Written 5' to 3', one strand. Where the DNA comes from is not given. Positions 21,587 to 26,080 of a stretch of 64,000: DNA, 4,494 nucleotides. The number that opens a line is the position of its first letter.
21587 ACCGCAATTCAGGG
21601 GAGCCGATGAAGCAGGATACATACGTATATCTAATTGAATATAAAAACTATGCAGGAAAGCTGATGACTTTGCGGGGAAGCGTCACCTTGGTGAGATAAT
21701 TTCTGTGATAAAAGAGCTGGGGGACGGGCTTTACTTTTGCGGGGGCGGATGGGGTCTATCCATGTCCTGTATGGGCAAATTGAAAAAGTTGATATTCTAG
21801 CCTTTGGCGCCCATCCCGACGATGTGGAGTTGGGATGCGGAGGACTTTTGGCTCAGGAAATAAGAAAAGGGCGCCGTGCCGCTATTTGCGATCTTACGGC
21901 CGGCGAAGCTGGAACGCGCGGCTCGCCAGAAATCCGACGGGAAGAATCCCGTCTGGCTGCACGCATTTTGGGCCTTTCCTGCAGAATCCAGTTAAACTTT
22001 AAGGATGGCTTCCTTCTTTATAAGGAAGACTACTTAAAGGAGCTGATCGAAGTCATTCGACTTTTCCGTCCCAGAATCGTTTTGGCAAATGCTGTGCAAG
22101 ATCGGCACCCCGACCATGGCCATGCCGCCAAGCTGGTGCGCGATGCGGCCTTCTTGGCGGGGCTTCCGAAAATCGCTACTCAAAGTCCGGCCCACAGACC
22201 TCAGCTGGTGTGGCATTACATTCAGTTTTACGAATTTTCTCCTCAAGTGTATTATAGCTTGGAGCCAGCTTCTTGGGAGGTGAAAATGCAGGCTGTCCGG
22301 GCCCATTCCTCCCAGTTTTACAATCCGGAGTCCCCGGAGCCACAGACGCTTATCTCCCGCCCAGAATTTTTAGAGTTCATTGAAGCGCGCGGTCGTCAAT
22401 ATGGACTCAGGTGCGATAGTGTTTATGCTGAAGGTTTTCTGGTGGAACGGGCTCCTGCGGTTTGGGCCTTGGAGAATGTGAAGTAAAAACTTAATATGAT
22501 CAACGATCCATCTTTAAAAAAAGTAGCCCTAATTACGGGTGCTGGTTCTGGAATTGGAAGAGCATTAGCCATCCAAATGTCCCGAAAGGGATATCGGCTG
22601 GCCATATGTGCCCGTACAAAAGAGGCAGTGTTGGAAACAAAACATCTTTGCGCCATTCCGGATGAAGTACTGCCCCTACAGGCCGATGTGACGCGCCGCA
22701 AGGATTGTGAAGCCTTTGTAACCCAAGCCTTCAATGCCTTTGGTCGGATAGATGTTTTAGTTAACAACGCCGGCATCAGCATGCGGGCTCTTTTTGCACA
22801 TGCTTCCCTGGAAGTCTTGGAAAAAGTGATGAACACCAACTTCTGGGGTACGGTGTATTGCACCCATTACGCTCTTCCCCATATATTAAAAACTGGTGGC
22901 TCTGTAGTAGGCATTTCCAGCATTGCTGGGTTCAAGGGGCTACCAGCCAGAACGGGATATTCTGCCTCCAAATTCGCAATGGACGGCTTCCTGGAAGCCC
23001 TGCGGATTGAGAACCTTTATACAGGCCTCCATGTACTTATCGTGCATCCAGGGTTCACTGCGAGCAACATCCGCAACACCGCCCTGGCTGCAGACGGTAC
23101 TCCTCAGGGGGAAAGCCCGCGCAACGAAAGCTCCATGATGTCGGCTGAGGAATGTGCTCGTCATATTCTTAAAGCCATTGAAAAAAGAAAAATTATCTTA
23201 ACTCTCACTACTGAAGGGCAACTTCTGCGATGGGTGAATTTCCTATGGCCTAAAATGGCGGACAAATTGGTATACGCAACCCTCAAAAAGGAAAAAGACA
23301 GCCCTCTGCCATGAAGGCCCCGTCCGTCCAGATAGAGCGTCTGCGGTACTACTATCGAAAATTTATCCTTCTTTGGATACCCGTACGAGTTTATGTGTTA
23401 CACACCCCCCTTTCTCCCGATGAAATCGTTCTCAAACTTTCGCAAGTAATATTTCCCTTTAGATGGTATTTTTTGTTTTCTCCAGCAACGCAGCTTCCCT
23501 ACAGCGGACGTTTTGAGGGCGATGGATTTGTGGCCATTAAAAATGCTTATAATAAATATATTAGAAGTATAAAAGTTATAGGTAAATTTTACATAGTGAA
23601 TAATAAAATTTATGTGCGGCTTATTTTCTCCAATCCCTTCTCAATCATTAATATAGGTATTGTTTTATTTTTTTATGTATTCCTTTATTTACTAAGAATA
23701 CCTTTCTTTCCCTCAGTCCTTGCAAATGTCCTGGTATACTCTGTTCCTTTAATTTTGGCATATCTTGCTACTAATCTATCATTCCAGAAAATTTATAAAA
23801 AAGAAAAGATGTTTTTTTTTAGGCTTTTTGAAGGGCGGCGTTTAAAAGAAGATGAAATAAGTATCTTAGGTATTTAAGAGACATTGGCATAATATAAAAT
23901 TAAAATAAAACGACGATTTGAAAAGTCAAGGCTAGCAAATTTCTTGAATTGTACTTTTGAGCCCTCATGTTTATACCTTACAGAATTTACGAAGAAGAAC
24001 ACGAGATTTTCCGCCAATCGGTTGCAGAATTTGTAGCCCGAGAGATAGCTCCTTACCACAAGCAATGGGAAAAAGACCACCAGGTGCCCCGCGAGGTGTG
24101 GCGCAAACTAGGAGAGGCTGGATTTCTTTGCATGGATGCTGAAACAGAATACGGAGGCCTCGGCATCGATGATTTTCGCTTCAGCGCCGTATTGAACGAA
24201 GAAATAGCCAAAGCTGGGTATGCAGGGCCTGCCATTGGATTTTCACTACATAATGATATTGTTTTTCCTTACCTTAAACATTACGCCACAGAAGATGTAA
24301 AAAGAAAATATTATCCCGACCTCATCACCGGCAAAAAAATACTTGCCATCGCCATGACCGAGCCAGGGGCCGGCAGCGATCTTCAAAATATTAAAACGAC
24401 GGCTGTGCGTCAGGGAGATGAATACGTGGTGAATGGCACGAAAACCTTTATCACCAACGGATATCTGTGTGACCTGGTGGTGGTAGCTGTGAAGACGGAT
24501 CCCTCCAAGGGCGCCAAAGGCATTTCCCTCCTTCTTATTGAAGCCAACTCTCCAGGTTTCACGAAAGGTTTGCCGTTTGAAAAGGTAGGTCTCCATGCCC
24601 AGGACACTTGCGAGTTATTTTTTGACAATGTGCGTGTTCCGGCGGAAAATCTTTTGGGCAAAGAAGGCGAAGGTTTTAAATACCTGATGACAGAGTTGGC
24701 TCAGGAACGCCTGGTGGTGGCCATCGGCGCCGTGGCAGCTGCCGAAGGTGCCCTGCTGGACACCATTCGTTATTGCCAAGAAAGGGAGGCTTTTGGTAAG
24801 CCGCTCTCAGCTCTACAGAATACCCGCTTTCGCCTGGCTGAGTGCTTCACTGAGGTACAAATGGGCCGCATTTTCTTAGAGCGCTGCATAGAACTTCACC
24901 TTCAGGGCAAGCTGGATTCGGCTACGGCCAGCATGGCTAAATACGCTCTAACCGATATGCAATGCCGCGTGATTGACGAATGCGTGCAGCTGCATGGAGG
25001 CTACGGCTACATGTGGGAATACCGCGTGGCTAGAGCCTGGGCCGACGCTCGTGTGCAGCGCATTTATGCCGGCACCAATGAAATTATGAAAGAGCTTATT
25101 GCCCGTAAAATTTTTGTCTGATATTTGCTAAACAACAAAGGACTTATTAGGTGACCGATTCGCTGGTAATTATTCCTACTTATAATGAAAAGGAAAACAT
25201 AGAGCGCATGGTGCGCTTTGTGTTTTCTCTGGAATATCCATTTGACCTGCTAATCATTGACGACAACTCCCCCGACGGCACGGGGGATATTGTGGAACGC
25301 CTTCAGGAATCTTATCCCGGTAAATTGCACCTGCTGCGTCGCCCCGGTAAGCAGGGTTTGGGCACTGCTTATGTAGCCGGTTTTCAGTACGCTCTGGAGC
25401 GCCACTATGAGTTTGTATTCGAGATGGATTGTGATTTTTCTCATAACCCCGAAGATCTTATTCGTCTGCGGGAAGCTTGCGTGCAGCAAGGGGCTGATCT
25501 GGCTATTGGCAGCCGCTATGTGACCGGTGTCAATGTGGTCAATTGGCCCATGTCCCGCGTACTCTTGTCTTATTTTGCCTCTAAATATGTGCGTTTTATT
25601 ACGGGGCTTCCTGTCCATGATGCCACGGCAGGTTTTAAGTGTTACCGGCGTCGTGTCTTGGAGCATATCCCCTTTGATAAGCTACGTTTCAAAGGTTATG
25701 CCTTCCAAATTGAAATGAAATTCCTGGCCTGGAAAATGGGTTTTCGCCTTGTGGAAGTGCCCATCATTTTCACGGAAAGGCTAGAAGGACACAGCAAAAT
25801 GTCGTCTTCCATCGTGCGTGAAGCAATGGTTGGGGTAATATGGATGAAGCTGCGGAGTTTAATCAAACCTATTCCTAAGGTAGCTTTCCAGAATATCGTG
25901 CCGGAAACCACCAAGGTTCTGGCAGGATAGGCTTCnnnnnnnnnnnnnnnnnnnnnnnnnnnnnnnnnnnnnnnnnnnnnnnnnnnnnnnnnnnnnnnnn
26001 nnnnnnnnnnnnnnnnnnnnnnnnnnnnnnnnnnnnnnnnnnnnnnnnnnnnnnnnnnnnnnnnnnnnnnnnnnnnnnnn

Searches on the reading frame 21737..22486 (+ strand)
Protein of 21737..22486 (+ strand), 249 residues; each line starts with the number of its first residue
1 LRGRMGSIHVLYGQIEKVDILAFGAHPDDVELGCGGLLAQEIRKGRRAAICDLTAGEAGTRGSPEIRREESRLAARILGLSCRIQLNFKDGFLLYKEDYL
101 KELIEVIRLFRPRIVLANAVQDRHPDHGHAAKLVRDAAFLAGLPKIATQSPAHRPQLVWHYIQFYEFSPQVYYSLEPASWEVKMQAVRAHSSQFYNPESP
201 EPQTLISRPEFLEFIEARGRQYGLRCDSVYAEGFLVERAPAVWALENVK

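Call 13: search_protein_families(library=ncbifam, proteins=[window:21737-22486:+], max_evalue=0.001)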
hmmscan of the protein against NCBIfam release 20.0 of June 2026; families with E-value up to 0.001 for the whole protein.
window:21737-22486:+ (249 aa): 4 families
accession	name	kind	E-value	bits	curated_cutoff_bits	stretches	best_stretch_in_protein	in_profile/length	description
TIGR04001.1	thiol_BshB1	equivalog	1.3e-78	263.9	182.5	1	17-240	1-224/226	bacillithiol biosynthesis deacetylase BshB1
TIGR04000.1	thiol_BshB2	equivalog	6.3e-07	29.3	195.25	1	22-194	5-185/217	bacillithiol biosynthesis deacetylase BshB2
TIGR03445.1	mycothiol_MshB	equivalog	2.7e-05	24.2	224.35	0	100-161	112-174/284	N-acetyl-1-D-myo-inositol-2-amino-2-deoxy-alpha-D-glucopyranoside deacetylase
TIGR03446.1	mycothiol_Mca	equivalog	9.2e-05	22.2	277.15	0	20-71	3-54/283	mycothiol conjugate amidase Mca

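Call 14: search_protein_families(library=pfam, proteins=[window:21737-22486:+], max_evalue=0.01)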
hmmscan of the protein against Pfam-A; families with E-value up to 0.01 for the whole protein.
window:21737-22486:+ (249 aa): 1 family
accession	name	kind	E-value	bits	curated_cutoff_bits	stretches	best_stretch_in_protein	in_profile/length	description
PF02585.22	PIG-L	-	6.5e-26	91.8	28.2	1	21-137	1-128/129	GlcNAc-PI de-N-acetylase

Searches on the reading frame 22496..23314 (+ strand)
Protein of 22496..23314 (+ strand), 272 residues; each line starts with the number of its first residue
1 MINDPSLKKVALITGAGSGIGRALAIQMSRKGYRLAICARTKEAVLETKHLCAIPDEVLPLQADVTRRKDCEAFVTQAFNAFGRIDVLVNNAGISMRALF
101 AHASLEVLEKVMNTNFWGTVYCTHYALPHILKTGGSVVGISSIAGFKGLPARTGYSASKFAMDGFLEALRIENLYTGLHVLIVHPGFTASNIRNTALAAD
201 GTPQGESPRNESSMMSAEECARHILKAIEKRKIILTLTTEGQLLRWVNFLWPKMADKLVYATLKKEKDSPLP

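Call 13: search_protein_families(library=ncbifam, proteins=[window:22496-23314:+], max_evalue=0.001)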
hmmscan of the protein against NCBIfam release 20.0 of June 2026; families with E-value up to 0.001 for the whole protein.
window:22496-23314:+ (272 aa): 222 families (the best 25 are shown)
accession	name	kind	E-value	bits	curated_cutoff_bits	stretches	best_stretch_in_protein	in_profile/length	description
NF004825.0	PRK06181.1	equivalog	2.8e-91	305.5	215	1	8-267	6-267/268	SDR family oxidoreductase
NF005495.0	PRK07109.1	subfamily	1.8e-48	165.5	264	1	6-265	6-265/334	SDR family oxidoreductase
NF006123.0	PRK08267.1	equivalog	1.7e-43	148.8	261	1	9-265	3-258/261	SDR family oxidoreductase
NF004526.0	PRK05872.1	subfamily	3.2e-43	147.9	276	1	8-267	10-269/297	short-chain dehydrogenase/reductase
NF005372.1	PRK06914.1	subfamily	1.7e-42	145.5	320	1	8-212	2-210/279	SDR family oxidoreductase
NF005594.0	PRK07326.1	equivalog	2.7e-41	141.7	271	1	8-195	6-193/237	SDR family oxidoreductase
NF006114.0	PRK08263.1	subfamily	2.5e-40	138.5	290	1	8-217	3-212/280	short chain dehydrogenase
NF052558.1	MBtsdlDhBudC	equivalog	4e-40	138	270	1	8-199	3-193/250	meso-2,3-butanediol dehydrogenase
NF005806.0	PRK07666.1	equivalog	5.7e-40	137.1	286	1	8-232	7-225/239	3-ketoacyl-ACP reductase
NF004824.0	PRK06180.1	subfamily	2.7e-39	135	298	1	8-186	4-181/279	oxidoreductase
NF005437.0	PRK07024.1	equivalog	3.6e-39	134.7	266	1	10-232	6-219/259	SDR family oxidoreductase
NF009466.0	PRK12826.1-2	subfamily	6.6e-39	133.9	222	1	8-199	3-198/248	3-oxoacyl-ACP reductase FabG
NF004792.0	PRK06139.1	equivalog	2.8e-38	131.8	308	1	5-262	5-261/327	SDR family oxidoreductase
NF005878.0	PRK07825.1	subfamily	5e-38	131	287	1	8-266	9-255/278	short chain dehydrogenase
NF004514.1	PRK05855.1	equivalog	2.8e-37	128.5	455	1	8-255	313-570/578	SDR family oxidoreductase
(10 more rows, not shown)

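Call 14: search_protein_families(library=pfam, proteins=[window:22496-23314:+], max_evalue=0.01)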
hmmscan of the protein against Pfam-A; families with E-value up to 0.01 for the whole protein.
window:22496-23314:+ (272 aa): 4 families
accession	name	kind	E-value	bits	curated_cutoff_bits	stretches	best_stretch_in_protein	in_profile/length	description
PF00106.31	adh_short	-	7e-51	172.9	26.6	1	9-195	1-189/195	short chain dehydrogenase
PF13561.12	adh_short_C2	-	2.1e-34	119.6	27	1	15-196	1-184/236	Enoyl-(Acyl carrier protein) reductase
PF08659.16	KR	-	2.5e-15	57.3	22.6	1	11-172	3-166/180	KR domain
PF01370.27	Epimerase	-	0.0005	20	20.9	1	11-172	1-159/240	NAD dependent epimerase/dehydratase family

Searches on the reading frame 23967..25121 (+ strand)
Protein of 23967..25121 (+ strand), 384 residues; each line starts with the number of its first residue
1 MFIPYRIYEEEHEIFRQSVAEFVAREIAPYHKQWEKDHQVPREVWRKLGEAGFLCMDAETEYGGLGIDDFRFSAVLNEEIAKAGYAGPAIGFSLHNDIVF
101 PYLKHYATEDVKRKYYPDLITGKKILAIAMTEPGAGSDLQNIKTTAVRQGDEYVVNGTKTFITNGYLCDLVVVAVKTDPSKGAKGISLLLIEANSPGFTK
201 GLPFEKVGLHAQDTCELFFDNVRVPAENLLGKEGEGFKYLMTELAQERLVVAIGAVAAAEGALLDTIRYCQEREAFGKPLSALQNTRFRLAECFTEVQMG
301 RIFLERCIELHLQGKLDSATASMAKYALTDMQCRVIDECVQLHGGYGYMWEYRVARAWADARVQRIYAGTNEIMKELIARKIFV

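Call 13: search_protein_families(library=ncbifam, proteins=[window:23967-25121:+], max_evalue=0.001)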
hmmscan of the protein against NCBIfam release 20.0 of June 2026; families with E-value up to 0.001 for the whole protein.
window:23967-25121:+ (384 aa): 22 families
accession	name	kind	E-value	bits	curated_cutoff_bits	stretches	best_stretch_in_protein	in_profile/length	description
NF042972.1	AcrlCoAredClosAcrC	equivalog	5.9e-104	347.7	640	1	9-382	6-376/378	acryloyl-CoA reductase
NF043006.1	CyhCrbnylCoADH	equivalog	8.4e-76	255.4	650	1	9-382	5-375/380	cyclohexane-1-carbonyl-CoA dehydrogenase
NF045552.1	GlutCoADH_Des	equivalog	1e-75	255.3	470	1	9-380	6-377/387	glutaryl-CoA dehydrogenase Acd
NF058590.1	AcCoDHFadEBacil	equivalog_domain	7.9e-74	249.2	600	1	8-380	21-408/586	acyl-CoA dehydrogenase FadE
NF008997.0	PRK12341.1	equivalog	2.5e-70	237.5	537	1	9-382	6-376/382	acyl-CoA dehydrogenase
TIGR03207.1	cyc_hxne_CoA_dh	equivalog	2.9e-69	233.6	575.35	1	12-381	5-370/372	cyclohexanecarboxyl-CoA dehydrogenase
NF045652.1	ProlPCPDhRedW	equivalog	6.4e-66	222.7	650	1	11-382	3-373/376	L-prolyl-[peptidyl-carrier protein] dehydrogenase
NF053553.1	prodigi_MBC_PigA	equivalog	2.6e-58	198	500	1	12-382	9-379/381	prodigiosin MBC biosynthesis dehydrogenase PigA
NF002885.1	PRK03354.1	equivalog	1.8e-55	188.5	540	1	9-378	6-369/378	crotonobetainyl-CoA dehydrogenase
NF042439.1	SulpropCoADesulf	equivalog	2.8e-52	177.7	600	1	17-383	2-371/379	3-sulfinopropanoyl-CoA desulfinase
NF037942.1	ac_ACP_DH_MbtN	equivalog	3.2e-40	138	700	1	13-380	3-363/376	mycobactin biosynthesis acyl-ACP dehydrogenase MbtN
TIGR03204.1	pimC_large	equivalog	1.6e-35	122.8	623.85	1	11-382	7-392/395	pimeloyl-CoA dehydrogenase large subunit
NF052270.1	Staph_DH_FadE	equivalog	1.2e-31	109.9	600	1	93-382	107-393/400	acyl-CoA dehydrogenase FadE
TIGR03203.1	pimD_small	equivalog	1.5e-29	103.2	652.7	1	35-356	33-350/378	pimeloyl-CoA dehydrogenase small subunit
NF007000.1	PRK09463.1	subfamily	2e-28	99.2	600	1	22-371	57-423/726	acyl-CoA dehydrogenase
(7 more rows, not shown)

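Call 14: search_protein_families(library=pfam, proteins=[window:23967-25121:+], max_evalue=0.01)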
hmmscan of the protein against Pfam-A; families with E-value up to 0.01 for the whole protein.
window:23967-25121:+ (384 aa): 5 families
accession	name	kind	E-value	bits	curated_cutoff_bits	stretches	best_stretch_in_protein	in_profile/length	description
PF00441.29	Acyl-CoA_dh_1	-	3.8e-45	154.1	22.4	1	234-382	1-149/150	Acyl-CoA dehydrogenase, C-terminal domain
PF02771.21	Acyl-CoA_dh_N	-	2.2e-31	109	22.9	1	10-123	2-113/113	Acyl-CoA dehydrogenase, N-terminal domain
PF02770.24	Acyl-CoA_dh_M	-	2.1e-26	92.4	33.3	1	127-222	1-97/97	Acyl-CoA dehydrogenase, middle domain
PF08028.16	Acyl-CoA_dh_2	-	6.6e-13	49.5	22.7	1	250-371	2-133/134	Acyl-CoA dehydrogenase, C-terminal domain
PF22924.1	ACOX_C_alpha1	-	1.7e-06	28.4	27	1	319-382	105-168/169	Acyl-CoA oxidase, C-alpha1 domain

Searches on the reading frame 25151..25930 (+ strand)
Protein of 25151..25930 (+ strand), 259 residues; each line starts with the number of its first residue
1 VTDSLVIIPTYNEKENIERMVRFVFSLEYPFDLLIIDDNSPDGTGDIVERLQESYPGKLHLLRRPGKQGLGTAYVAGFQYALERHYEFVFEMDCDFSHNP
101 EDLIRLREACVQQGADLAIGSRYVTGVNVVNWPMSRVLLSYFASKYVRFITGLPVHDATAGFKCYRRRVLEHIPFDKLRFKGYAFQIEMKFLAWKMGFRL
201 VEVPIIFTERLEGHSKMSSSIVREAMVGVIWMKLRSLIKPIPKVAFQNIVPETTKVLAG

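Call 13: search_protein_families(library=ncbifam, proteins=[window:25151-25930:+], max_evalue=0.001)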
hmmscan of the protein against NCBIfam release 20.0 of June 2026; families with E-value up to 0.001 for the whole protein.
window:25151-25930:+ (259 aa): 16 families
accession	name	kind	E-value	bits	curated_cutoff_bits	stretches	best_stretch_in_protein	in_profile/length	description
NF058614.1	PPMAGASynPpgS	equivalog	1.8e-14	53.8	370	1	3-209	1-200/226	polyprenyl-phospho-N-acetylgalactosaminyl synthase PpgS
TIGR04182.1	glyco_TIGR04182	equivalog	1.5e-13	50.8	325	1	5-216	3-200/293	S-layer glycoprotein N-glycosyltransferase AglJ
TIGR03469.1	HpnB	hypoth_equivalog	1.7e-10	40.5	379.25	1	6-118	48-168/386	hopene-associated glycosyltransferase HpnB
NF007986.1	PRK10714.1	equivalog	2.1e-10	40.1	529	1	6-219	10-212/316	undecaprenyl-phosphate 4-deoxy-4-formamido-L-arabinose transferase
TIGR03937.1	PgaC_IcaA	equivalog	1e-09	37.9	422.3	1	6-95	49-135/407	poly-beta-1,6-N-acetyl-D-glucosamine synthase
NF041391.1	DPhHxTase_Halo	equivalog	1.6e-09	37.1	375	1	10-216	3-191/213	dolichyl-phosphate hexose transferase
NF047588.1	GlcsyltransPgfSStrep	equivalog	4.1e-08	32.8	500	1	6-218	5-206/308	glycosyltransferase PgfS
TIGR04283.1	glyco_like_mftF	equivalog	4.3e-06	26.5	182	1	6-53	3-51/221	TIGR04283 family arsenosugar biosynthesis glycosyltransferase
NF047683.1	TeichurnBiosyTuaG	equivalog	1.4e-05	24.9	400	1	6-101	10-102/252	teichuronic acid biosynthesis protein TuaG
NF038302.1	EPS_HpsE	equivalog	4.1e-05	22.7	300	1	5-73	4-77/307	hormogonium polysaccharide biosynthesis glycosyltransferase HpsE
TIGR03965.1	mycofact_glyco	equivalog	5.3e-05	22.3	280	1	4-96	76-165/467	mycofactocin biosynthesis glycosyltransferase MftF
NF045692.1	OglycostaseCruG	equivalog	9.4e-05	21.5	600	1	5-117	44-159/386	2'-O-glycosyltransferase CruG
NF007482.0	PRK10073.1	equivalog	0.00012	21.2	423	1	6-101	10-101/334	glycosyltransferase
NF041875.1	EPS_EpsD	equivalog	0.00049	19.6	370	1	6-106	3-100/325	exopolysaccharide biosynthesis glycosyltransferase EpsD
NF050050.1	ProtGlycPglI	equivalog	0.00077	18.9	500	1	6-56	6-57/306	GalNAc(5)-diNAcBac-PP-undecaprenol beta-1,3-glucosyltransferase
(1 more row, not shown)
